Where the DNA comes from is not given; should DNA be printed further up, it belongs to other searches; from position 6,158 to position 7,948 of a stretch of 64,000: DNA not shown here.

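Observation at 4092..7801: CbcL-like and ImcH-like inner-membrane cytochromes encoded back-to-back and translationally coupled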

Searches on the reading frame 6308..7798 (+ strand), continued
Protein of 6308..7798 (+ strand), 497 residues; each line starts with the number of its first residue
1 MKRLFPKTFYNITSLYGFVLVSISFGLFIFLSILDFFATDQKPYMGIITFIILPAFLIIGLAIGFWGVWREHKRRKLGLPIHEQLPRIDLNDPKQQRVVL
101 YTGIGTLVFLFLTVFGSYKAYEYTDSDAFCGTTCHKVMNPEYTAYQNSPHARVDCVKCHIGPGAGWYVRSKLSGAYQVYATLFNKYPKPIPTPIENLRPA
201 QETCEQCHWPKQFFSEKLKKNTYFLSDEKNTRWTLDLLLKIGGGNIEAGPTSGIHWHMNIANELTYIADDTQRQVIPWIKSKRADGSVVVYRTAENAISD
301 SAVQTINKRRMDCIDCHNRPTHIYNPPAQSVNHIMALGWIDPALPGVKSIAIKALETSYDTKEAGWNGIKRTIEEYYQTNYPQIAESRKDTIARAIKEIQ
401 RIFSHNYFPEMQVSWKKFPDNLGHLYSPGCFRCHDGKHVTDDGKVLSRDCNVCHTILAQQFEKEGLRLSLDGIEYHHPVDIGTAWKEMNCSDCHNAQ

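Call 23: find_encoding_contigs(protein=P0076, flank=10000, max_places=2)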
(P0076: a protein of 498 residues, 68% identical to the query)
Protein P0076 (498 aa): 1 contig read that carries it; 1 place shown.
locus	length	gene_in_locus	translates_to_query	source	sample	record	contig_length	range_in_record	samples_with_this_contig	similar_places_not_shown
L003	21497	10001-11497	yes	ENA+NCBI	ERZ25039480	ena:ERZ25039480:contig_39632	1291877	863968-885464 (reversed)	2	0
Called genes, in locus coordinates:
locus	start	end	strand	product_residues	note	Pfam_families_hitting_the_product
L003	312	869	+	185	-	PF22113:Mtrc-MtrF_II-IV_dom (faint), PF09699:Paired_CXXCH_1 (faint), PF13435:Cytochrome_C554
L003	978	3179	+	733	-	PF14522:Cytochrome_C7 (faint), PF14537:Cytochrom_c3_2 (faint), PF09699:Paired_CXXCH_1 (faint), PF01292:Ni_hydr_CYTB, PF14358:DUF4405 (faint)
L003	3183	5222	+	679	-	PF14522:Cytochrome_C7 (faint), PF14537:Cytochrom_c3_2 (faint), PF02085:Cytochrom_CIII (faint), PF09699:Paired_CXXCH_1 (faint)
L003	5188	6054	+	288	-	-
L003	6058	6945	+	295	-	PF01012:ETF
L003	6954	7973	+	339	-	PF01012:ETF, PF00766:ETF_alpha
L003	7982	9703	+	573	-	PF02771:Acyl-CoA_dh_N, PF02770:Acyl-CoA_dh_M, PF00441:Acyl-CoA_dh_1, PF08028:Acyl-CoA_dh_2, PF12186:AcylCoA_dehyd_C (weak)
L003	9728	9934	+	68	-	-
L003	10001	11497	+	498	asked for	PF03264:Cytochrom_NNT (weak), PF14522:Cytochrome_C7 (faint), PF14537:Cytochrom_c3_2 (faint)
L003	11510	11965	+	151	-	PF00355:Rieske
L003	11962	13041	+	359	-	PF00033:Cytochrome_B, PF13631:Cytochrom_B_N_2, PF00032:Cytochrom_B_C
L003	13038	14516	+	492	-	PF22678:Cytochrom_c_NrfB-like (weak), PF09699:Paired_CXXCH_1 (faint), PF14522:Cytochrome_C7 (faint), PF22113:Mtrc-MtrF_II-IV_dom (faint), PF02335:Cytochrom_C552 (weak), PF14537:Cytochrom_c3_2 (weak)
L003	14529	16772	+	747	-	PF01578:Cytochrom_C_asm, PF16327:CcmF_C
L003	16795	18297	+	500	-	PF00512:HisKA, PF02518:HATPase_c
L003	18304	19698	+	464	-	PF00072:Response_reg, PF00158:Sigma54_activat, PF14532:Sigma54_activ_2, PF00004:AAA (weak), PF07724:AAA_2 (weak), PF07728:AAA_5, PF25601:AAA_lid_14, PF02954:HTH_8, +1 more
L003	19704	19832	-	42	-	-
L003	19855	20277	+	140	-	PF00072:Response_reg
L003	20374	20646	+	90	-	-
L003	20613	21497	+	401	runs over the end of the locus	PF14522:Cytochrome_C7 (faint), PF14537:Cytochrom_c3_2 (faint), PF09699:Paired_CXXCH_1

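Call 24: find_encoding_contigs(protein=P0001, flank=10000, max_places=2)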
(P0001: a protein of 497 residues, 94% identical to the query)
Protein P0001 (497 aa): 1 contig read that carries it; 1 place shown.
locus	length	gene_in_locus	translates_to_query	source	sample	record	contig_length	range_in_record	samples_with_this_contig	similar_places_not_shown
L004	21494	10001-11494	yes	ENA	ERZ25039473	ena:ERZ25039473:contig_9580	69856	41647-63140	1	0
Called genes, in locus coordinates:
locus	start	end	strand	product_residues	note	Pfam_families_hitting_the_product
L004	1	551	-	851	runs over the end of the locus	PF09586:YfhO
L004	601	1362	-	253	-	PF00535:Glycos_transf_2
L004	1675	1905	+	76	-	PF13237:Fer4_10 (faint), PF00037:Fer4 (faint), PF12838:Fer4_7, PF13187:Fer4_9 (weak), PF13484:Fer4_16 (faint), PF14697:Fer4_21 (weak)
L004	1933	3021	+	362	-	PF01855:POR_N, PF17147:PFOR_II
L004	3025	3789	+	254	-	PF02775:TPP_enzyme_C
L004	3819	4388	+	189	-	PF01558:POR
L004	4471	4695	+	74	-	-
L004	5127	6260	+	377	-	PF05222:AlaDh_PNT_N, PF01262:AlaDh_PNT_C, PF01488:Shikimate_DH (weak), PF02826:2-Hacid_dh_C, PF03807:F420_oxidored (weak)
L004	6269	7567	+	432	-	PF02550:AcetylCoA_hydro, PF13336:AcetylCoA_hyd_C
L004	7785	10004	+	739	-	PF09699:Paired_CXXCH_1 (faint), PF14522:Cytochrome_C7 (faint), PF14537:Cytochrom_c3_2 (faint), PF22113:Mtrc-MtrF_II-IV_dom (faint), PF22678:Cytochrom_c_NrfB-like (faint), PF01292:Ni_hydr_CYTB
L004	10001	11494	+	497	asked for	PF03264:Cytochrom_NNT, PF14522:Cytochrome_C7 (faint), PF14537:Cytochrom_c3_2 (faint)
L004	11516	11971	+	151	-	PF25471:TM_PetC (weak), PF00355:Rieske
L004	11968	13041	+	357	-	PF00033:Cytochrome_B, PF13631:Cytochrom_B_N_2, PF00032:Cytochrom_B_C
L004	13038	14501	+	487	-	PF22678:Cytochrom_c_NrfB-like (faint), PF09699:Paired_CXXCH_1 (faint), PF14522:Cytochrome_C7 (faint), PF14537:Cytochrom_c3_2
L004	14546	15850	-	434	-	PF13701:DDE_Tnp_1_4, PF01609:DDE_Tnp_1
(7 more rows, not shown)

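Call 25: find_encoding_contigs(protein=P0002, flank=10000, max_places=2)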
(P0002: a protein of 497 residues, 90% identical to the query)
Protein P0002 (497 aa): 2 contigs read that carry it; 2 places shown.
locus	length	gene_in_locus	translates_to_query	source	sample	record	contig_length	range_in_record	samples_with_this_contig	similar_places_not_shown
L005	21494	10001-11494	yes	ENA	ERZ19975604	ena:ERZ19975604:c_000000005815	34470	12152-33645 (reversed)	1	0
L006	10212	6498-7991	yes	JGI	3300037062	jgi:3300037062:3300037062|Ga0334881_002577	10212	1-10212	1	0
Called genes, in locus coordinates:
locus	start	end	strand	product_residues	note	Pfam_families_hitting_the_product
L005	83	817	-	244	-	PF05711:TylF (faint), PF13578:Methyltransf_24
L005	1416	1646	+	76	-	PF12837:Fer4_6 (faint), PF13237:Fer4_10 (faint), PF00037:Fer4 (faint), PF12838:Fer4_7, PF13187:Fer4_9 (weak), PF13484:Fer4_16 (faint), PF14697:Fer4_21 (weak)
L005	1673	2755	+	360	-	PF01855:POR_N, PF17147:PFOR_II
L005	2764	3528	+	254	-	PF02775:TPP_enzyme_C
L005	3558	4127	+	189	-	PF01558:POR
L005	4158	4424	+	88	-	-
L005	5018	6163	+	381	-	PF05222:AlaDh_PNT_N, PF01262:AlaDh_PNT_C, PF02826:2-Hacid_dh_C, PF01488:Shikimate_DH (weak), PF03807:F420_oxidored (faint)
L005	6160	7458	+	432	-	PF02550:AcetylCoA_hydro, PF13336:AcetylCoA_hyd_C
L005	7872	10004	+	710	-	PF09699:Paired_CXXCH_1 (faint), PF14537:Cytochrom_c3_2 (weak), PF14522:Cytochrome_C7 (weak), PF01292:Ni_hydr_CYTB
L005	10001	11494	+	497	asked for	PF03264:Cytochrom_NNT, PF14522:Cytochrome_C7 (faint), PF14537:Cytochrom_c3_2 (faint)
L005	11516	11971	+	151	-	PF25471:TM_PetC (weak), PF00355:Rieske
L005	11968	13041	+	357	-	PF00033:Cytochrome_B, PF13631:Cytochrom_B_N_2, PF00032:Cytochrom_B_C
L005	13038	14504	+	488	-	PF09699:Paired_CXXCH_1 (faint), PF14522:Cytochrome_C7 (faint), PF22678:Cytochrom_c_NrfB-like (weak), PF14537:Cytochrom_c3_2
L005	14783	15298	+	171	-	PF13435:Cytochrome_C554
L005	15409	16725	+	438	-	-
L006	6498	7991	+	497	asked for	PF03264:Cytochrom_NNT, PF14522:Cytochrome_C7 (faint), PF14537:Cytochrom_c3_2 (faint)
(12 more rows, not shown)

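Call 26: find_encoding_contigs(protein=P0004, flank=10000, max_places=2)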
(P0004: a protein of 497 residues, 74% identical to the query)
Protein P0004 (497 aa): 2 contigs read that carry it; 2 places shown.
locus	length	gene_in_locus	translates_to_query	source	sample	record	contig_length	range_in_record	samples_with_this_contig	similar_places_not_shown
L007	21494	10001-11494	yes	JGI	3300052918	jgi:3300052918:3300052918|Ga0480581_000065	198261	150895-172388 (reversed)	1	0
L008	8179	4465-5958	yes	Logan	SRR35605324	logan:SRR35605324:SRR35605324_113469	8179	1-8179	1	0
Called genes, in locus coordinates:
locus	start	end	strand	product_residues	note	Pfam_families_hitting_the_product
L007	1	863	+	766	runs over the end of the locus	PF00390:malic, PF03949:Malic_M, PF01515:PTA_PTB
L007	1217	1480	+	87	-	PF00037:Fer4 (faint), PF12797:Fer4_2 (faint), PF13237:Fer4_10 (faint), PF12838:Fer4_7, PF13484:Fer4_16 (faint), PF14697:Fer4_21 (weak)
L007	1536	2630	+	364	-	PF01855:POR_N, PF02780:Transketolase_C (weak), PF17147:PFOR_II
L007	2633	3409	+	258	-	PF02775:TPP_enzyme_C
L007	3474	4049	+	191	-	PF01558:POR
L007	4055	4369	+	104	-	-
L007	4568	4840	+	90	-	-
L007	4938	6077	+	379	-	PF05222:AlaDh_PNT_N, PF01262:AlaDh_PNT_C, PF02826:2-Hacid_dh_C, PF02254:TrkA_N (weak)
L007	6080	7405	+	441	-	PF02550:AcetylCoA_hydro, PF13336:AcetylCoA_hyd_C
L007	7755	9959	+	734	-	PF09699:Paired_CXXCH_1 (faint), PF14537:Cytochrom_c3_2 (faint), PF14522:Cytochrome_C7 (faint), PF01292:Ni_hydr_CYTB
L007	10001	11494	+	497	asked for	PF03264:Cytochrom_NNT, PF14522:Cytochrome_C7 (faint)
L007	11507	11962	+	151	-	PF00355:Rieske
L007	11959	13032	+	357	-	PF00033:Cytochrome_B, PF13631:Cytochrom_B_N_2, PF00032:Cytochrom_B_C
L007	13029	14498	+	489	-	PF13435:Cytochrome_C554 (faint), PF14522:Cytochrome_C7 (faint), PF22678:Cytochrom_c_NrfB-like (faint), PF00684:DnaJ_CXXCXGXG (faint), PF09699:Paired_CXXCH_1 (faint), PF02335:Cytochrom_C552 (weak), PF14537:Cytochrom_c3_2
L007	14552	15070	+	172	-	PF02085:Cytochrom_CIII (faint), PF13435:Cytochrome_C554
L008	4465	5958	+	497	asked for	PF03264:Cytochrom_NNT, PF14522:Cytochrome_C7 (faint)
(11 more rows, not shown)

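Call 27: search_solved_structures(query=window:6308-7798:+, max_evalue=0.01, show_alignments=2)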
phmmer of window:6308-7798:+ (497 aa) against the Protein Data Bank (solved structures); distinct sequences matched with E-value up to 0.01: 1.
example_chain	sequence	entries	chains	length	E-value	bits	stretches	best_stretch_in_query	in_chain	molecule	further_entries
2j7a_C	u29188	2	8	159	5e-06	28.9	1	91-213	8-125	CYTOCHROME C QUINOL DEHYDROGENASE NRFH | NAPC/NIRT CYTOCHROME C FAMILY PROTEIN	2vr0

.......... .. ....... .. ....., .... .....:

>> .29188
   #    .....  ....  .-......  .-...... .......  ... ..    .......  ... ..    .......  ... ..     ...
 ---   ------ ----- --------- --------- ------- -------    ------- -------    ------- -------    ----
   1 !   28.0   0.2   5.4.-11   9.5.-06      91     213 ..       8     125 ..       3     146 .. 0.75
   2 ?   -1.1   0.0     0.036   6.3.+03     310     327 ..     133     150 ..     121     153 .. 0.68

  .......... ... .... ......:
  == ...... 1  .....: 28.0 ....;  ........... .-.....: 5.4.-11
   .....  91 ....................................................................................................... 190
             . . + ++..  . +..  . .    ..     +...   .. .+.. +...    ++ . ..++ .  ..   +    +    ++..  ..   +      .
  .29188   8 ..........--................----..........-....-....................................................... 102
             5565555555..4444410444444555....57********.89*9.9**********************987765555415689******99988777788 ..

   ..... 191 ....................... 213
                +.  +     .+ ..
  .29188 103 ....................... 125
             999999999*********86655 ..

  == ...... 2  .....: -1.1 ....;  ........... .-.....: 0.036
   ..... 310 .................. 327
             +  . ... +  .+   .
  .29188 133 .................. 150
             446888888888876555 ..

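Call 46: find_related_loci(query=A2, collection=genome_contigs, flank=10000)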
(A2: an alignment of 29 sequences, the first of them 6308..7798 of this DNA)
Query A2 (497 aa) in genome_contigs; peptide patterns used: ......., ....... (x = any residue, [..] = any of these).
599 stretches matched a pattern (row limit reached: there are more); 598 encode a relative of the query (tblastn E <= 1e-3); the best 80 are kept; 80 distinct loci.
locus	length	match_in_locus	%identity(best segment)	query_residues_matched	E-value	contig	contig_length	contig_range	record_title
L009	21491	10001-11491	90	1-497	0e+0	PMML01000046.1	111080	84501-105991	MAG: Ignavibacteriae bacterium isolate fen_1254 73.20100900_E1D.45_contig_2420, whole genome shotgun sequence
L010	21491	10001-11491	72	1-497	0e+0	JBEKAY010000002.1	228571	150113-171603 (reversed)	MAG: Bacteroidota bacterium isolate SPRUCE 123 SPRUCE_123_2, whole genome shotgun sequence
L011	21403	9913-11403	72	1-497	0e+0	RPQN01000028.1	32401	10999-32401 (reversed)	MAG: Ignavibacteriae bacterium isolate metabat2.334 metabat2.334_Contig_542729, whole genome shotgun sequence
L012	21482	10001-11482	68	1-494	0e+0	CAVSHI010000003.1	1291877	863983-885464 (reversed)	MAG: Ignavibacteriota bacterium isolate MFD01476.bin.1.124 genome assembly, contig: contig_39632, whole genome shotgun s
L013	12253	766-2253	67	1-497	0e+0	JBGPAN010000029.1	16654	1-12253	MAG: Bacteroidota bacterium isolate OBJ_0618_130150_128 k141_7813809_length_16654_cov_12.0000, whole genome shotgun sequ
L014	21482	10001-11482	68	1-494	0e+0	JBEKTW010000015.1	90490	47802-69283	MAG: Bacteroidota bacterium isolate SPRUCE 567 SPRUCE_567_15, whole genome shotgun sequence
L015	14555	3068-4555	70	2-497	0e+0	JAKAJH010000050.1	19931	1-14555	MAG: Bacteroidetes bacterium isolate WY3.bin82 NODE_4441_length_19931_cov_1.869319, whole genome shotgun sequence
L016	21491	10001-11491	66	1-497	0e+0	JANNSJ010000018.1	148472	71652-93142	MAG: Bacteroidota bacterium isolate SOY_31_metabat_225 SOY_31_k141_1248112, whole genome shotgun sequence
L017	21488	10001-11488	64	2-497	0e+0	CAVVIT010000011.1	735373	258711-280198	MAG: Ignavibacteriota bacterium isolate MFD01476.bin.1.164 genome assembly, contig: contig_28933, whole genome shotgun s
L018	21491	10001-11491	65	1-497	0e+0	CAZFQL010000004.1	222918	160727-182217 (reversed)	MAG TPA_asm: uncultured Chlorobiaceae bacterium isolate SRP302447_co3_354 genome assembly, contig: NODE_148_length_22291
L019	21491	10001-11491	63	1-497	0e+0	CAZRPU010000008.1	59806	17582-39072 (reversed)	MAG TPA_asm: uncultured Ignavibacteriaceae bacterium isolate SRP237561_co1_256 genome assembly, contig: NODE_669_length_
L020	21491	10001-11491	64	1-497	0e+0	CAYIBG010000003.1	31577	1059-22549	MAG TPA_asm: uncultured Ignavibacteriaceae bacterium isolate ERP119705_co1_736 genome assembly, contig: NODE_1320_length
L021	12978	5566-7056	63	1-497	0e+0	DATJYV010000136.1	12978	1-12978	MAG TPA_asm: Bacteroidota bacterium isolate SMAG_U15161 k141_131877, whole genome shotgun sequence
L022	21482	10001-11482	62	1-494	0e+0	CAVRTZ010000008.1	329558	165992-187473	MAG: uncultured Ignavibacteria bacterium isolate MFD02809.bin.2.75 genome assembly, contig: contig_183321, whole genome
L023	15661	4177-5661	63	1-497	0e+0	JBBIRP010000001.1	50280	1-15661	MAG: Ignavibacteriales bacterium isolate PFF170222_bin_352 NODE_50_length_50280_cov_4.116575, whole genome shotgun seque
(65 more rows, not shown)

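Call 71: predict_structure(alignment_id=A2)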
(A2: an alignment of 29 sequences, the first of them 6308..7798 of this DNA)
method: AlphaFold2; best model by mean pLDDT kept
length: 497 residues; sequences in the alignment: 29
mean_pLDDT: 51.7   pTM: 0.34
mean pLDDT of the five models: 51.7, 48.8, 47.9, 44.3, 42.3
residues with pLDDT >= 90: 27; 70-90: 110; 50-70: 101; < 50: 259
segments of 3 or more residues with pLDDT < 50: 115-226, 228-262, 272-274, 312-325, 407-413, 415-497
pLDDT, mean of each block of 10 residues (from residue 1): 61 79 80 65 61 79 83 75 60 72 71 50 37 33 30 26 25 24 25 24 30 37 44 38 28 29 55 55 59 65 73 36 47 62 85 76 83 95 93 88 55 45 31 28 31 30 29 31 32 31
secondary structure, 60 per line:
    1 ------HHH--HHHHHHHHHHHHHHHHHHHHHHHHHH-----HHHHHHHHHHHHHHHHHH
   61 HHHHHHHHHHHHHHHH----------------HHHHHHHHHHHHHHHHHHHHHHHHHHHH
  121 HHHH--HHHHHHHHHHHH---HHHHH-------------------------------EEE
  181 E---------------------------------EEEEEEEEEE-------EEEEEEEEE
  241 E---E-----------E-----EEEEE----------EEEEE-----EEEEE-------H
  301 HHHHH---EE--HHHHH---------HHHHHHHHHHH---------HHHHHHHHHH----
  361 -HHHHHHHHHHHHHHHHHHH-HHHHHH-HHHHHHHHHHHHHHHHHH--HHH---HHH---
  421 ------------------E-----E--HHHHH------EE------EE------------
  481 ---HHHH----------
elements in order: H12-37 H43-76 H93-124 H127-138 H142-146 E178-181 E215-224 E232-241 E263-267 E278-282 E288-292 H300-305 H313-317 H327-337 H347-356 H362-380 H382-387 H389-406 H448-452 H484-487
